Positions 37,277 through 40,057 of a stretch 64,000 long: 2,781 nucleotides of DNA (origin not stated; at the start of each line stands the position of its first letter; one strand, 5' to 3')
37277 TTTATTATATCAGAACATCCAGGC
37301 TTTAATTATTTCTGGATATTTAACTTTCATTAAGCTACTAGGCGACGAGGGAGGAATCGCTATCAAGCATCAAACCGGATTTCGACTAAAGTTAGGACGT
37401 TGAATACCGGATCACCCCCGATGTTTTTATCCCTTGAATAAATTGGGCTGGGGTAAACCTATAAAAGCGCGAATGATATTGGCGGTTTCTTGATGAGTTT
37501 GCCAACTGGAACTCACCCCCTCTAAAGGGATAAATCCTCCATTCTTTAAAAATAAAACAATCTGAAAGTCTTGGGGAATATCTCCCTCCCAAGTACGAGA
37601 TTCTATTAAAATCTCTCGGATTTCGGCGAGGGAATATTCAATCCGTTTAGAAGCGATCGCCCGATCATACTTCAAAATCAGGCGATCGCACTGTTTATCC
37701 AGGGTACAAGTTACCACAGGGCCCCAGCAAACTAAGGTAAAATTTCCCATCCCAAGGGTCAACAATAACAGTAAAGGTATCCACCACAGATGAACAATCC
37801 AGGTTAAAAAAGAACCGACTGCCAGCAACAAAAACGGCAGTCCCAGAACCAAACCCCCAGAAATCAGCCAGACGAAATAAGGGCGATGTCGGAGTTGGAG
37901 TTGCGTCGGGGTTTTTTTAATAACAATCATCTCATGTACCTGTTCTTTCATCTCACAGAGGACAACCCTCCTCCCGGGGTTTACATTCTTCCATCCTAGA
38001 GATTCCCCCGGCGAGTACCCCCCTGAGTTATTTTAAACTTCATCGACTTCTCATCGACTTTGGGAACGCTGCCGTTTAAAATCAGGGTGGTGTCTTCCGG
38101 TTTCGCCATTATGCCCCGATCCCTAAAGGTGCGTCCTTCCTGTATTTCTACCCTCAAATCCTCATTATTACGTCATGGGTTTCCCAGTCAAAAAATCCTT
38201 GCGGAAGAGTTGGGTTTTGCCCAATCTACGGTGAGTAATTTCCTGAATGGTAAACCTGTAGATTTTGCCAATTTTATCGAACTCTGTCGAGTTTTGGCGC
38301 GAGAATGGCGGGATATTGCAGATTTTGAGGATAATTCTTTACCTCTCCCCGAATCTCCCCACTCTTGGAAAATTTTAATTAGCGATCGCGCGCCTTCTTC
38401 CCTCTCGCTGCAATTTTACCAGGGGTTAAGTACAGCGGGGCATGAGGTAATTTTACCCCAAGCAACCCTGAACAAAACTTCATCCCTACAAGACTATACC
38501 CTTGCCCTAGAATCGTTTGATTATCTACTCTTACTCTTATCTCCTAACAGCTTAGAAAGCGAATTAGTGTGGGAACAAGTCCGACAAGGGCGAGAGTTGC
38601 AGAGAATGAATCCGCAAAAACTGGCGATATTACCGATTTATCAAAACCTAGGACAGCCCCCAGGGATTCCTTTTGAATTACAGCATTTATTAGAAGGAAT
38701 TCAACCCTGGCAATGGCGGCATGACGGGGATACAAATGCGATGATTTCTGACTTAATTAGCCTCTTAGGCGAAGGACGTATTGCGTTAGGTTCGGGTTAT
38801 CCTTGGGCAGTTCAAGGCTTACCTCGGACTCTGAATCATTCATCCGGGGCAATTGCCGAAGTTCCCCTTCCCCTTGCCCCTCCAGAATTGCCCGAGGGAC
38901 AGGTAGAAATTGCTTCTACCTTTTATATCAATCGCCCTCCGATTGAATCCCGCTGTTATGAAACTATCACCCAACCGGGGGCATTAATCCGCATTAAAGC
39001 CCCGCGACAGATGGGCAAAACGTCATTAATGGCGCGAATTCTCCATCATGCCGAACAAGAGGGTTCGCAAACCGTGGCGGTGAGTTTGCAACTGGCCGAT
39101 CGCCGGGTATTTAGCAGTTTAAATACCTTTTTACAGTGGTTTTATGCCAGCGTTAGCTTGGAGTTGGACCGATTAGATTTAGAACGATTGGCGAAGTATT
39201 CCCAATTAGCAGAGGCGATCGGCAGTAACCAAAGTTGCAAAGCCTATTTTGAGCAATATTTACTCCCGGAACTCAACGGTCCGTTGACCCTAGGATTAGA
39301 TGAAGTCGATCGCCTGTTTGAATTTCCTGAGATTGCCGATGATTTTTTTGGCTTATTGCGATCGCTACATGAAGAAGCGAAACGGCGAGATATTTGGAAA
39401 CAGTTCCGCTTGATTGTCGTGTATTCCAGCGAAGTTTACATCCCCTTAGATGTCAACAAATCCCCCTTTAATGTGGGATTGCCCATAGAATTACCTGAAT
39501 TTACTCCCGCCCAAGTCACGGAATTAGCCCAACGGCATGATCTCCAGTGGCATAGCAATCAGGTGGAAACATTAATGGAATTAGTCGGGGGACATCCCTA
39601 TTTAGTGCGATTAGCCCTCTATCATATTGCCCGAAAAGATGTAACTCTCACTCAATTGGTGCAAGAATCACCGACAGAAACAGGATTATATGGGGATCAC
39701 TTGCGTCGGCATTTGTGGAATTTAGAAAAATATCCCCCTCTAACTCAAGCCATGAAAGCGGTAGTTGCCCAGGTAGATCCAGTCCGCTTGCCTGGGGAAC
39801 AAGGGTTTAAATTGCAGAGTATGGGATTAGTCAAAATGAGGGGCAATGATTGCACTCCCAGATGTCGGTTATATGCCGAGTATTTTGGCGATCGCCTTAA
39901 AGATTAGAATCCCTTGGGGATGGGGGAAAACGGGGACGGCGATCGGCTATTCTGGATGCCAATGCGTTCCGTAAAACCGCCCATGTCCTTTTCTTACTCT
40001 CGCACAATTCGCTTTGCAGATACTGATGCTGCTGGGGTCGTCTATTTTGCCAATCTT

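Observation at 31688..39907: Two paralogous AAA-like STAND NTPases with different effector and sensor ends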

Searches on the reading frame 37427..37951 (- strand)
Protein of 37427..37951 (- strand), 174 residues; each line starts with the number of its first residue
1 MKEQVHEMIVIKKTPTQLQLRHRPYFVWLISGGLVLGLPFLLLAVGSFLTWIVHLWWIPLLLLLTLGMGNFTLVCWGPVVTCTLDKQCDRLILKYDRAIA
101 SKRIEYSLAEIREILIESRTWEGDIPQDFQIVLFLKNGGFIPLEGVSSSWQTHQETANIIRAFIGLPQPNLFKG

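Call 27: search_protein_families(library=pfam, proteins=[window:37427-37951:-], max_evalue=0.01)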
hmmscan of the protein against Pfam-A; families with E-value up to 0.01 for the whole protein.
window:37427-37951:- (174 aa): 0 families

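Call 80: search_protein_families(library=pfam, proteins=[window:37427-37951:-], max_evalue=0.01)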
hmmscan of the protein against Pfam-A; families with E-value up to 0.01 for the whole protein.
window:37427-37951:- (174 aa): 0 families

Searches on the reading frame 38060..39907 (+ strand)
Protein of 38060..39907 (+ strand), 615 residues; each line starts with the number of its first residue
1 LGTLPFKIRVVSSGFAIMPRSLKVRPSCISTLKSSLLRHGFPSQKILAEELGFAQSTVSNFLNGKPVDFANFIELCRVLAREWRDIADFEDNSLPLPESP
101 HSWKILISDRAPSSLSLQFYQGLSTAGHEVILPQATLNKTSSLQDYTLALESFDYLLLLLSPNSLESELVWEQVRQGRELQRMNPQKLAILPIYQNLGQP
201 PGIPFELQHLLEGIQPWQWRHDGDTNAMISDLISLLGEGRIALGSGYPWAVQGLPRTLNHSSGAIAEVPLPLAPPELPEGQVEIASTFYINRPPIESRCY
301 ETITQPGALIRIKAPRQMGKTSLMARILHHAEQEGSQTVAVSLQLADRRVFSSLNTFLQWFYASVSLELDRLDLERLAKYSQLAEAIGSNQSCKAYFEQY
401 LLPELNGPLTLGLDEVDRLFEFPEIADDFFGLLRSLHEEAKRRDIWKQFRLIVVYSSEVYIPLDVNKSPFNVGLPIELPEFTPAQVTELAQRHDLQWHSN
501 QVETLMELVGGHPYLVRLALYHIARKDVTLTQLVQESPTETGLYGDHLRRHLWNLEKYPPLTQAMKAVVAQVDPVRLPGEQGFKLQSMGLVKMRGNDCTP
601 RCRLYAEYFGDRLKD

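Call 3: search_protein_families(library=pfam, proteins=[window:38060-39907:+], max_evalue=1)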
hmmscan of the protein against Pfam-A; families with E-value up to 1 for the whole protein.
window:38060-39907:+ (615 aa): 10 families
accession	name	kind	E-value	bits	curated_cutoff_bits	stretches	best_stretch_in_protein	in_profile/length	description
PF14516.12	AAA_35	-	1.2e-140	468.5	27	1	277-610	1-330/331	AAA-like domain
PF13676.11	TIR_2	-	3.2e-05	24.8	28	1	118-222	15-111/122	TIR domain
PF13401.12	AAA_22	-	0.00011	23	27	1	312-439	10-110/130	AAA domain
PF13443.12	HTH_26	-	0.00026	21.6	22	1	34-91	4-62/63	Cro/C1-type HTH DNA-binding domain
PF01381.28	HTH_3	-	0.00067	20.1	23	1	43-81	11-50/55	Helix-turn-helix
PF13191.12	AAA_16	-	0.028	15.3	32.6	1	314-421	31-146/167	AAA ATPase domain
PF24883.2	NPHP3_N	-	0.028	15.1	24.8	1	308-441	23-154/164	Nephrocystin 3, N-terminal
PF13173.12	AAA_14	-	0.052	14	27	1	312-359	7-52/129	AAA domain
PF15943.11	YdaS_toxin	-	0.091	13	30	1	43-65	10-32/65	Bacterial toxin YdaS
PF03796.21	DnaB_C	-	0.22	11.3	27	1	305-350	17-63/255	DnaB-like helicase C terminal domain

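Call 4: search_protein_families(library=ncbifam, proteins=[window:38060-39907:+], max_evalue=1)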
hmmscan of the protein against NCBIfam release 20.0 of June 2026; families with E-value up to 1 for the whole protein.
window:38060-39907:+ (615 aa): 4 families
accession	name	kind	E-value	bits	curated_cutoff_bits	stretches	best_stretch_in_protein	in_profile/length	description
NF038310.1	lysogeny_AimR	equivalog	0.0046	16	70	1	44-82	12-51/365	AimR family lysis-lysogeny pheromone receptor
NF040705.1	sigma_mbnA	exception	0.069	12.8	350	1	312-362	109-159/272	methanobactin precursor domain-containing sigma factor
NF004629.0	PRK05973.1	equivalog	0.11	11.5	156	1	305-356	62-113/237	DNA helicase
NF006306.0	PRK08506.1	equivalog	0.11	11.1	596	1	306-396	191-277/472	replicative DNA helicase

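Call 5: search_protein_families(library=padloc, proteins=[window:38060-39907:+], max_evalue=1)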
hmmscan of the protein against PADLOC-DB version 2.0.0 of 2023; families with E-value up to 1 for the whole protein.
window:38060-39907:+ (615 aa): 1 family
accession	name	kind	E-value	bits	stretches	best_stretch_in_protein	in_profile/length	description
PDLC04789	PDC-S01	-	0.039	11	1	305-334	15-44/375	-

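Call 9: find_encoding_contigs(protein=window:38111-39907:+, flank=10000, max_places=4)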
Protein window:38111-39907:+ (598 aa): no gene with exactly this product is on record in the collection.

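Call 56: find_related_loci(query=A6, collection=genome_contigs, flank=10000)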
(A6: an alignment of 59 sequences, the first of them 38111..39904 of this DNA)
Query A6 (598 aa) in genome_contigs; peptide patterns used: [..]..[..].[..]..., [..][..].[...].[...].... (x = any residue, [..] = any of these).
600 stretches matched a pattern (row limit reached: there are more); 590 encode a relative of the query (tblastn E <= 1e-3); the best 80 are kept; 80 distinct loci.
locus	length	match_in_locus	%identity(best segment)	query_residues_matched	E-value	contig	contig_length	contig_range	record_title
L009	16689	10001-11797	62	1-596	0e+0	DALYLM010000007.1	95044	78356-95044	MAG TPA_asm: Coleofasciculaceae cyanobacterium CTOTU46674 NODE_7_length_95044_cov_26.482077, whole genome shotgun sequen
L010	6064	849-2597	63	1-596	0e+0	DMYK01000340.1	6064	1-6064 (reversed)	MAG TPA_asm: Microcoleaceae cyanobacterium UBA11344 contig_3187, whole genome shotgun sequence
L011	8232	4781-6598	61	1-598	0e+0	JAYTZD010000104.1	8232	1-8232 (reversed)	MAG: Oscillatoriales bacterium isolate GFS_6261 GFS_6261_103, whole genome shotgun sequence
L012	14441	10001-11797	61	1-596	0e+0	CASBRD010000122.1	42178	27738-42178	MAG: uncultured cyanobacterium isolate PMM_0008 genome assembly, contig: PMM_0008_000000000122, whole genome shotgun seq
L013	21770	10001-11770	62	1-596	0e+0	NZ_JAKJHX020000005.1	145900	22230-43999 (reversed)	Tychonema sp. BBK16 BIN6_NODE_5, whole genome shotgun sequence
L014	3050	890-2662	61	1-597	0e+0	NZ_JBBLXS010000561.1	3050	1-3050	Microcoleus anatoxicus PTRS2 2888, whole genome shotgun sequence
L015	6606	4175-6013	61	1-596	0e+0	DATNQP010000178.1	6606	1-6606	MAG TPA_asm: Leptolyngbyaceae cyanobacterium isolate SMAG_U16510 k141_879350, whole genome shotgun sequence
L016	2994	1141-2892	61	1-592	0e+0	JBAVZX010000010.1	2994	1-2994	MAG: Phormidium sp. isolate MFD04603_ilm_asm_bin3 k127_52, whole genome shotgun sequence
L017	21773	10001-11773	60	1-597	0e+0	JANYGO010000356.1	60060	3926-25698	MAG: Cyanobacteria bacterium isolate 341R_metabinner_3 341R_k141_847594, whole genome shotgun sequence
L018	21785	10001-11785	60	1-596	0e+0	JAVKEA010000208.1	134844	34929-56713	MAG: Coleofasciculus sp. E2-BRE-01 k141_35168, whole genome shotgun sequence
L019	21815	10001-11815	60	1-597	0e+0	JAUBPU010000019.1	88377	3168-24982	Microcoleus sp. S13_B4 NODE_75_length_88377_cov_32.475277, whole genome shotgun sequence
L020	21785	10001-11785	60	1-596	0e+0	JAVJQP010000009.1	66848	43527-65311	MAG: Coleofasciculus sp. D1-CHI-01 k141_12713, whole genome shotgun sequence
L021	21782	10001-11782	60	1-596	0e+0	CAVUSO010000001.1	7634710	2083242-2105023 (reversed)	MAG: uncultured cyanobacterium isolate MFD01689.bin.1.35 genome assembly, contig: contig_27210, whole genome shotgun seq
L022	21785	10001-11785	60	1-596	0e+0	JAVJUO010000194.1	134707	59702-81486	MAG: Coleofasciculus sp. C1-SOL-03 k141_33035, whole genome shotgun sequence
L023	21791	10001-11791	61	1-596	0e+0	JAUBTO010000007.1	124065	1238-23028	Microcoleus sp. C2D2 NODE_18_length_124065_cov_43.203939, whole genome shotgun sequence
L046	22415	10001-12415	51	61-596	3e-166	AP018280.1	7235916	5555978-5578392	Calothrix sp. NIES-4101 DNA, complete genome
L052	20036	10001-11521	52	88-598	7e-159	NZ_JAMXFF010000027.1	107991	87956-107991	Laspinema palackyanum D2a NODE_29_length_107991_cov_67.864846, whole genome shotgun sequence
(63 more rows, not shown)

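Call 63: search_protein_families(library=pfam, proteins=[L046:8980-9363:+, L046:9473-11611:+, L046:11663-14095:+, L019:10001-11818:+, L013:10001-11794:+, L052:9767-11524:+], max_evalue=0.01)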
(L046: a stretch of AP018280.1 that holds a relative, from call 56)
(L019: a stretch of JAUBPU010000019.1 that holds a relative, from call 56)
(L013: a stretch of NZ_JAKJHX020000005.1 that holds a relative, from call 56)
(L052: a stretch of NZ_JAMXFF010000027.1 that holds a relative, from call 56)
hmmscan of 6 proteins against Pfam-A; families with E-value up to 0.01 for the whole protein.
L046:8980-9363:+ (127 aa): 1 family
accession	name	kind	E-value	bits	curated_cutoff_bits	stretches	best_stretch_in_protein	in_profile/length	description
PF19493.4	Trypco1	-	1.8e-17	64.2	24.6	1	9-107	2-97/98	Trypsin-co-occurring domain 1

L046:9473-11611:+ (712 aa): 4 families
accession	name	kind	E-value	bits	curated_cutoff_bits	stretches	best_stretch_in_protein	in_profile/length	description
PF14516.12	AAA_35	-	3.5e-153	509.7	27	1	380-709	1-330/331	AAA-like domain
PF13676.11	TIR_2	-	7.8e-20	72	28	1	206-325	1-111/122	TIR domain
PF13365.12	Trypsin_2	-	9.6e-16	59.3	27.6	1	22-159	1-143/144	Trypsin-like peptidase domain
PF01582.25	TIR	-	2.1e-05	24.9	21.3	1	206-287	4-85/179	TIR domain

L046:11663-14095:+ (810 aa): 1 family
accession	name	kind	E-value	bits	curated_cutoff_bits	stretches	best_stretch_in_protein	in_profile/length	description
PF14516.12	AAA_35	-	1.2e-32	113.5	27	1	14-353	4-330/331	AAA-like domain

L019:10001-11818:+ (605 aa): 4 families
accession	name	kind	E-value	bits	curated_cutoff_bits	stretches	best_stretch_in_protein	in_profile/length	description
PF14516.12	AAA_35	-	9.2e-142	472.2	27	1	271-601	2-330/331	AAA-like domain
PF13676.11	TIR_2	-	1.1e-05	26.4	28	1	117-199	9-99/122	TIR domain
PF13401.12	AAA_22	-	5e-05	24.1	27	1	305-430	10-110/130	AAA domain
PF01381.28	HTH_3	-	0.0044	17.5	23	1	26-63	11-49/55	Helix-turn-helix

L013:10001-11794:+ (597 aa): 5 families
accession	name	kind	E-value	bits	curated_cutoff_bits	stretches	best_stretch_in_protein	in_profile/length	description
PF14516.12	AAA_35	-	6.1e-143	476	27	1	257-587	2-330/331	AAA-like domain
PF13401.12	AAA_22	-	1.9e-06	28.7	27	1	291-416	10-110/130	AAA domain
PF13676.11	TIR_2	-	0.00045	21.1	28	1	101-182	7-93/122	TIR domain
PF13443.12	HTH_26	-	0.0016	19.1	22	1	23-74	10-62/63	Cro/C1-type HTH DNA-binding domain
PF01381.28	HTH_3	-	0.0018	18.7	23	1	26-63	11-49/55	Helix-turn-helix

L052:9767-11524:+ (585 aa): 3 families
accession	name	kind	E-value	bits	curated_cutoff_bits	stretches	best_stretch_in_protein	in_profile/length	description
PF14516.12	AAA_35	-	8.9e-156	518.2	27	1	251-580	1-330/331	AAA-like domain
PF13401.12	AAA_22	-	3.8e-05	24.4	27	1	286-409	10-110/130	AAA domain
PF13676.11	TIR_2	-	0.00096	20.1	28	1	86-175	8-93/122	TIR domain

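Call 64: search_protein_families(library=padloc, proteins=[L046:9473-11611:+, L046:11663-14095:+], max_evalue=0.01)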
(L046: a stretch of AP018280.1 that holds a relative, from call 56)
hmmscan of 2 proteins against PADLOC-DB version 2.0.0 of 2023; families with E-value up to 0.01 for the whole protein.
L046:9473-11611:+ (712 aa): 9 families
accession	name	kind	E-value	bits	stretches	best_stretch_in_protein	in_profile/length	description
PDLC03855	LmuA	-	1.1e-12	46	1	4-158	5-165/425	-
PDLC02960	RT-Protease_XI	-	2e-10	38.2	1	10-180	338-502/506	single gene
PDLC02959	RT-Protease_XI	-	6.8e-09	33.2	1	8-180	338-506/510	single gene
PDLC02012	SAVED5--SAVED_TIR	-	3.5e-08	31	1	203-286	13-95/404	-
PDLC00434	ThsB1|ThsB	-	3.7e-08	30.9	1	204-284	139-218/396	TIR-like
PDLC05062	PDC-S66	-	1.1e-07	29.6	1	205-269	150-213/282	-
PDLC04593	PDC-M35A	-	1.8e-06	25.9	1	19-43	20-44/216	-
PDLC02421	Aga_TIR-PNTD1-PNTD2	-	5.7e-05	20.4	1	205-320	5-112/430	Class I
PDLC02403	Aga_TIR-PNTD1-PNTD2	-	0.00066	16.8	1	225-307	23-104/443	Class I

L046:11663-14095:+ (810 aa): 0 families
